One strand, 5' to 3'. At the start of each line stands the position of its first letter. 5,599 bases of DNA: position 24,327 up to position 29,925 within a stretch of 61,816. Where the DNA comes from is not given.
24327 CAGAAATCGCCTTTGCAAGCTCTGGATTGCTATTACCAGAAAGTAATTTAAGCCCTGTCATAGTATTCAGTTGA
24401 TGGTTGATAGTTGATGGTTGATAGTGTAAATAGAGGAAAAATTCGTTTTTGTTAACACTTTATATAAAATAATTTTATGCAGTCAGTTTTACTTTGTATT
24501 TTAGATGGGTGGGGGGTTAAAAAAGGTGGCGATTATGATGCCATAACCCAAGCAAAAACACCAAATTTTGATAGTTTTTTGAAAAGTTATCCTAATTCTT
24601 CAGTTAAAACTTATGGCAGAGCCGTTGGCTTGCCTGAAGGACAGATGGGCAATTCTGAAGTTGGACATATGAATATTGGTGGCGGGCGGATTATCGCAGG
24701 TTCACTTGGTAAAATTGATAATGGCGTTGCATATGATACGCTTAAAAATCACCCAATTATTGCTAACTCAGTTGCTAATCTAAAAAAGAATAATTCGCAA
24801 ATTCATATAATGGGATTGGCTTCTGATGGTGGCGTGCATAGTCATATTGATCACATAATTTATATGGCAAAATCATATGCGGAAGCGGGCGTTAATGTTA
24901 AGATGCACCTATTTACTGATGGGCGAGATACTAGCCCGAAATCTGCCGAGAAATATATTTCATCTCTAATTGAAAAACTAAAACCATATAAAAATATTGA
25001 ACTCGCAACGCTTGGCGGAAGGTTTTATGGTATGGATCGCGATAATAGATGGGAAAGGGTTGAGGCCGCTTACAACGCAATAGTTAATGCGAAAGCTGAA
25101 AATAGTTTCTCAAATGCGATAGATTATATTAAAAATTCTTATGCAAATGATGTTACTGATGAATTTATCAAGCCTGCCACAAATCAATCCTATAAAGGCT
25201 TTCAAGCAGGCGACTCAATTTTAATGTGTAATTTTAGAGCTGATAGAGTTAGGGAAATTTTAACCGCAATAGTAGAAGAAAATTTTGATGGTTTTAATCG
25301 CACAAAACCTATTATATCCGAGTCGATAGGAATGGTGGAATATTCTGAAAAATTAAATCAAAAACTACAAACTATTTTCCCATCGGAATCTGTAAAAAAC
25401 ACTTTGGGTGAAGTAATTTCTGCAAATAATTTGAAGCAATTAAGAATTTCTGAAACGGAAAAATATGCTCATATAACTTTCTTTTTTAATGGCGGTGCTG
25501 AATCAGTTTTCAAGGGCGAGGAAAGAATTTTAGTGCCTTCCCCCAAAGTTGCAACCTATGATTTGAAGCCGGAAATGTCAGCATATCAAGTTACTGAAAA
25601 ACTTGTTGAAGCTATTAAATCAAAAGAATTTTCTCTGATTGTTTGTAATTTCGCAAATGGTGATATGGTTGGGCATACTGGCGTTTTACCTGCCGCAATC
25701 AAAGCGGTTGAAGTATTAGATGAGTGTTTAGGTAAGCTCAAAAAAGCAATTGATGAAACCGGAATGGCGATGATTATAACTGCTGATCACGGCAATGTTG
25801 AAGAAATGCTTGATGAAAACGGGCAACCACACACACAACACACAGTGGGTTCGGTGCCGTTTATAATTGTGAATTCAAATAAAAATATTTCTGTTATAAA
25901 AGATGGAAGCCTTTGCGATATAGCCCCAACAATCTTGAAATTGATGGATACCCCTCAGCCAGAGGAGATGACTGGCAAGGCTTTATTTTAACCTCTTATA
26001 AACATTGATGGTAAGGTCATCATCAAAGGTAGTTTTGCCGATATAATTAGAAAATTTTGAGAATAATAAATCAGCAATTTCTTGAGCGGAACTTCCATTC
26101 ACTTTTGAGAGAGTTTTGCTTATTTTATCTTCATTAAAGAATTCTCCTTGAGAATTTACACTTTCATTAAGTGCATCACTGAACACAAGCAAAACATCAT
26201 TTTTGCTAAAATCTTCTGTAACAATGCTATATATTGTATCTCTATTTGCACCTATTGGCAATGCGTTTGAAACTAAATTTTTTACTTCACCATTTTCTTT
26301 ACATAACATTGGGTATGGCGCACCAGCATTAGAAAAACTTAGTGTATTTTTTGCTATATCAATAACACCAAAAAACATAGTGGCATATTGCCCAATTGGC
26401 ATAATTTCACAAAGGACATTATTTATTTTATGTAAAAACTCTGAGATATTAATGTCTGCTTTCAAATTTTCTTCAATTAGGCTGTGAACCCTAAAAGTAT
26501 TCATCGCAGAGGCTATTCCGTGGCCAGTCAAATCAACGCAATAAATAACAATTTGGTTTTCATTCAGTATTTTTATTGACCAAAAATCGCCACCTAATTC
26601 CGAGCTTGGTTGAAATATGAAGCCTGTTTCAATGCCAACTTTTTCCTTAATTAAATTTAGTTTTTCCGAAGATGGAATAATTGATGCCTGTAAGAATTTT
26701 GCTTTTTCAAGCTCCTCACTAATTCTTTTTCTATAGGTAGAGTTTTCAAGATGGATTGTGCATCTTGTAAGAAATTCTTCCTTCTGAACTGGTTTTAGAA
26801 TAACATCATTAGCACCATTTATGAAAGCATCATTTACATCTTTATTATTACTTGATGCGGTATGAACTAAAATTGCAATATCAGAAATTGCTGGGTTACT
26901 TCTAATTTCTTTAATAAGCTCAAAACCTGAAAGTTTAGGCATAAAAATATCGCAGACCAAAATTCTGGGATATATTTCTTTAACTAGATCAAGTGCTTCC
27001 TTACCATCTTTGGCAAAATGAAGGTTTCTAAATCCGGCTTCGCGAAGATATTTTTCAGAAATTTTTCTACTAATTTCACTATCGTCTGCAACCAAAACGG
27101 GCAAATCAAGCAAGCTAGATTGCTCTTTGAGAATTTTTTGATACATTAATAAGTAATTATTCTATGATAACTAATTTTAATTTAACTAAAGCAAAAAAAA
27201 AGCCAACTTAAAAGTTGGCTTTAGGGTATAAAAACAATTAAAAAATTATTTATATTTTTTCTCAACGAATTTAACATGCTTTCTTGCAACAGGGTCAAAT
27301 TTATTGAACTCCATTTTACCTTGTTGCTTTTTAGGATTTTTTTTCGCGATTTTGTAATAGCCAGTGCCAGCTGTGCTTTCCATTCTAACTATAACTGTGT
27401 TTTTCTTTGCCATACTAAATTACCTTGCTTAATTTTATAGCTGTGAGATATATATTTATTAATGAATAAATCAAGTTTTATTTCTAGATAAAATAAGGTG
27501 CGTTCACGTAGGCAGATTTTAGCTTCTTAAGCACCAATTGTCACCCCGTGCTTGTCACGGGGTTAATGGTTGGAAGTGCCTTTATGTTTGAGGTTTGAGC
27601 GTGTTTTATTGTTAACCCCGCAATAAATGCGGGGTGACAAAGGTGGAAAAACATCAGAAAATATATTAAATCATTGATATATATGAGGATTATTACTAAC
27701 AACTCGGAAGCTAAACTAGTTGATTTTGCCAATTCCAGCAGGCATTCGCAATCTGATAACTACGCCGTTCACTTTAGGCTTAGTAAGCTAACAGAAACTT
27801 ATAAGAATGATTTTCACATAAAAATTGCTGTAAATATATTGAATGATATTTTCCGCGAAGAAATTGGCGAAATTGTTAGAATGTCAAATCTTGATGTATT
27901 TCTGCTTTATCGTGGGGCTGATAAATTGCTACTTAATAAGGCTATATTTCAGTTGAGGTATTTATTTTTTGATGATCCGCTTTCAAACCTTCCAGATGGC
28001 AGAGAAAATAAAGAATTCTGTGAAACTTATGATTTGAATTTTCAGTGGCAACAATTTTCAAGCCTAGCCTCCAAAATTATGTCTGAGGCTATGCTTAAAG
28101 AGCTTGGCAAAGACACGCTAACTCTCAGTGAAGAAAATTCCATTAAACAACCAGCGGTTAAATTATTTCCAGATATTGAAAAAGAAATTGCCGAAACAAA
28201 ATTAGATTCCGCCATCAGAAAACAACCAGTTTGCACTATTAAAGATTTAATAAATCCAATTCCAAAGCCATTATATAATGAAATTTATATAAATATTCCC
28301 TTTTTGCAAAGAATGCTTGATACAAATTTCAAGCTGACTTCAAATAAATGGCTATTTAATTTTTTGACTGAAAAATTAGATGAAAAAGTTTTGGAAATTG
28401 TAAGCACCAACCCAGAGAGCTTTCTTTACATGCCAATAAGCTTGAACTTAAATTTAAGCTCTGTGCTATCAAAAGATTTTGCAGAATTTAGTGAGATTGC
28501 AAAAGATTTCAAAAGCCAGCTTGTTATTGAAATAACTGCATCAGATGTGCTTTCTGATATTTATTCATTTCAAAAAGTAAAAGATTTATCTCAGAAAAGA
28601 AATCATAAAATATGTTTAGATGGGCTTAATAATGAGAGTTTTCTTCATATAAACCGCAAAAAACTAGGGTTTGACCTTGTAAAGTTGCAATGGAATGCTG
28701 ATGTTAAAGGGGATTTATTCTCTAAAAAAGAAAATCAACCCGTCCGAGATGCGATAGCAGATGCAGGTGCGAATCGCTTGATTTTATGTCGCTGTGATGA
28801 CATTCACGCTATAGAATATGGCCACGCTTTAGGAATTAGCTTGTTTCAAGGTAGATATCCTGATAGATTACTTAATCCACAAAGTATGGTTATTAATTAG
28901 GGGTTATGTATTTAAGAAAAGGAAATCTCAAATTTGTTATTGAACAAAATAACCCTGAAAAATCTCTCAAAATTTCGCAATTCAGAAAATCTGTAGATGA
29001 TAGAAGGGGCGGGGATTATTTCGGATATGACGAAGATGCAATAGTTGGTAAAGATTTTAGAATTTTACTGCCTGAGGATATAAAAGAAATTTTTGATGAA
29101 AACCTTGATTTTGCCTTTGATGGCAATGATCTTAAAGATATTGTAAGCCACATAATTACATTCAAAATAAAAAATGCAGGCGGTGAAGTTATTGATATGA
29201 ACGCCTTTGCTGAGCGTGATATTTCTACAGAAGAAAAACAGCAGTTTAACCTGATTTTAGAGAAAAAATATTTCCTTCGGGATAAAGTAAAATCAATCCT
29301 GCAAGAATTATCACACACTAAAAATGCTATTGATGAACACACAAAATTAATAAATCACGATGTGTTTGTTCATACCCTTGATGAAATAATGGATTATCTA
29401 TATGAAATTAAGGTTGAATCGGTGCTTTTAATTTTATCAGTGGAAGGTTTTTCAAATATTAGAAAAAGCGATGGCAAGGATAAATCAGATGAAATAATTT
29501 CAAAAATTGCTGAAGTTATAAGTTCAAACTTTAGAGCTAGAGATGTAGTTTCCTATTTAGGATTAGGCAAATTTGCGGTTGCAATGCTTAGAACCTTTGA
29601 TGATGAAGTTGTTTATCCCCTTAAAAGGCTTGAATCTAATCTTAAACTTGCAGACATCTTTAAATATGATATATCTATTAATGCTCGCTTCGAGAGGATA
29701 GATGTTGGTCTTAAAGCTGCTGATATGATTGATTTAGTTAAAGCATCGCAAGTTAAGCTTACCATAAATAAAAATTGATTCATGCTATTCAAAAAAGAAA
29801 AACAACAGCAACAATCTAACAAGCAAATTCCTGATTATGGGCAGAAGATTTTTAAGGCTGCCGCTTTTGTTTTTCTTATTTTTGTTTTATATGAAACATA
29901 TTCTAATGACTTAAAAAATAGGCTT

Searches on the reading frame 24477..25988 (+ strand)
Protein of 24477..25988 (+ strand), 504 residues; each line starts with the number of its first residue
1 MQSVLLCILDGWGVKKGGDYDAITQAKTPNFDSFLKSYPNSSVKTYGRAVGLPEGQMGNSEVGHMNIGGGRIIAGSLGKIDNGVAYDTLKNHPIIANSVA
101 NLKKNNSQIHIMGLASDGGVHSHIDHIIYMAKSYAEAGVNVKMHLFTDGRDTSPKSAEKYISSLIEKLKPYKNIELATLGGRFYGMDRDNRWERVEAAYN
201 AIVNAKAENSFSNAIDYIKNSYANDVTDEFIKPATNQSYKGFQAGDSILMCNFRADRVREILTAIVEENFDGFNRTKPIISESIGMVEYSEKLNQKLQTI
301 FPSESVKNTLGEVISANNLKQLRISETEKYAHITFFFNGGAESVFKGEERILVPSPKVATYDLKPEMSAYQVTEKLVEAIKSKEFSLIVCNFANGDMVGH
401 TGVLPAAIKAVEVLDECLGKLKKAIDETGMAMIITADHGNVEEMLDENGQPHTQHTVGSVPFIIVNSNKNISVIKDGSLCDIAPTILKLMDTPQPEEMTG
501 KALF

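Call 60: search_protein_families(library=pfam, proteins=[window:24477-25988:+], max_evalue=0.001)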
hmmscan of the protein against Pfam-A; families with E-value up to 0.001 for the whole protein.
window:24477-25988:+ (504 aa): 3 families
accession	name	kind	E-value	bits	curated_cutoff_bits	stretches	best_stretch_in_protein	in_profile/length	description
PF01676.23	Metalloenzyme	-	8.9e-84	281.4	24.3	1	3-492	2-250/252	Metalloenzyme superfamily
PF06415.18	iPGM_N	-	5.1e-71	239.1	27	1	80-291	1-217/217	BPG-independent PGAM N-terminus (iPGM_N)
PF01663.27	Phosphodiest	-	4.1e-06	27.1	23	1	378-443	157-224/342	Type I phosphodiesterase / nucleotide pyrophosphatase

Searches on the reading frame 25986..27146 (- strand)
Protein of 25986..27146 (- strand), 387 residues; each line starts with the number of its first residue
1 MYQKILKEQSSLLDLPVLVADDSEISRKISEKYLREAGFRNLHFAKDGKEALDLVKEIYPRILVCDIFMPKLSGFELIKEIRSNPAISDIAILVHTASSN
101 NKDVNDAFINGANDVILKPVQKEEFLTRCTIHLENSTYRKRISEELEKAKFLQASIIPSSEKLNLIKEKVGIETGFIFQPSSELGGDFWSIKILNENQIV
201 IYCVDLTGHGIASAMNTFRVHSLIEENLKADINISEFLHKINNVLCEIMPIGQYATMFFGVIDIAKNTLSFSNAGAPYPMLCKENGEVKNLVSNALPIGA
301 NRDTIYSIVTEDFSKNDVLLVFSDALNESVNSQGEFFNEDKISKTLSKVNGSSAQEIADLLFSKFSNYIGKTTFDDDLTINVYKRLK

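Call 60: search_protein_families(library=pfam, proteins=[window:25986-27146:-], max_evalue=0.001)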
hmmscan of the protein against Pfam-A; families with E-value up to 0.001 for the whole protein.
window:25986-27146:- (387 aa): 2 families
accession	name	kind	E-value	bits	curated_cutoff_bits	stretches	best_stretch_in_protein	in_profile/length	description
PF07228.17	SpoIIE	-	8.5e-36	124.1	25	1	196-384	2-190/192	Stage II sporulation protein E (SpoIIE)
PF00072.30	Response_reg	-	3.9e-23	82.2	30.2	1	17-128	1-109/111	Response regulator receiver domain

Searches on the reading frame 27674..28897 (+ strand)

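Call 60: search_protein_families(library=pfam, proteins=[window:27674-28897:+], max_evalue=0.001)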
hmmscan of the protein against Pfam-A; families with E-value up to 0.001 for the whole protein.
window:27674-28897:+ (408 aa): 1 family
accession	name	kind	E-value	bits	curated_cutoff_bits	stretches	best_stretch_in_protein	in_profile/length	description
PF00563.25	EAL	-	2.2e-05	24.4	31.3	1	233-395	61-232/236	EAL domain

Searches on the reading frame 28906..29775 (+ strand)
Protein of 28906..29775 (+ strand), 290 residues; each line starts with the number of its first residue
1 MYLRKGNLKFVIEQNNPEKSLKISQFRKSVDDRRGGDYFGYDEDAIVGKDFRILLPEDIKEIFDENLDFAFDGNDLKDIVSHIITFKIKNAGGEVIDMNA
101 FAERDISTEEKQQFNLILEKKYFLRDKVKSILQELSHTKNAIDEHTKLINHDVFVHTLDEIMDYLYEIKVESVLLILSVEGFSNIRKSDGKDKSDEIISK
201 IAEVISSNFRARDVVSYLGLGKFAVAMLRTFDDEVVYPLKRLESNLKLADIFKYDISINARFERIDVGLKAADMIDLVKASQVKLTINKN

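Call 60: search_protein_families(library=pfam, proteins=[window:28906-29775:+], max_evalue=0.001)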
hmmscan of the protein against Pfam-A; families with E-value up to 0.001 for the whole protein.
window:28906-29775:+ (290 aa): 1 family
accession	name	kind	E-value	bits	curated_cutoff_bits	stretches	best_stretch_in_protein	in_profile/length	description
PF00990.26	GGDEF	-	2.3e-10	40.9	23.8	1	141-249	2-110/161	Diguanylate cyclase, GGDEF domain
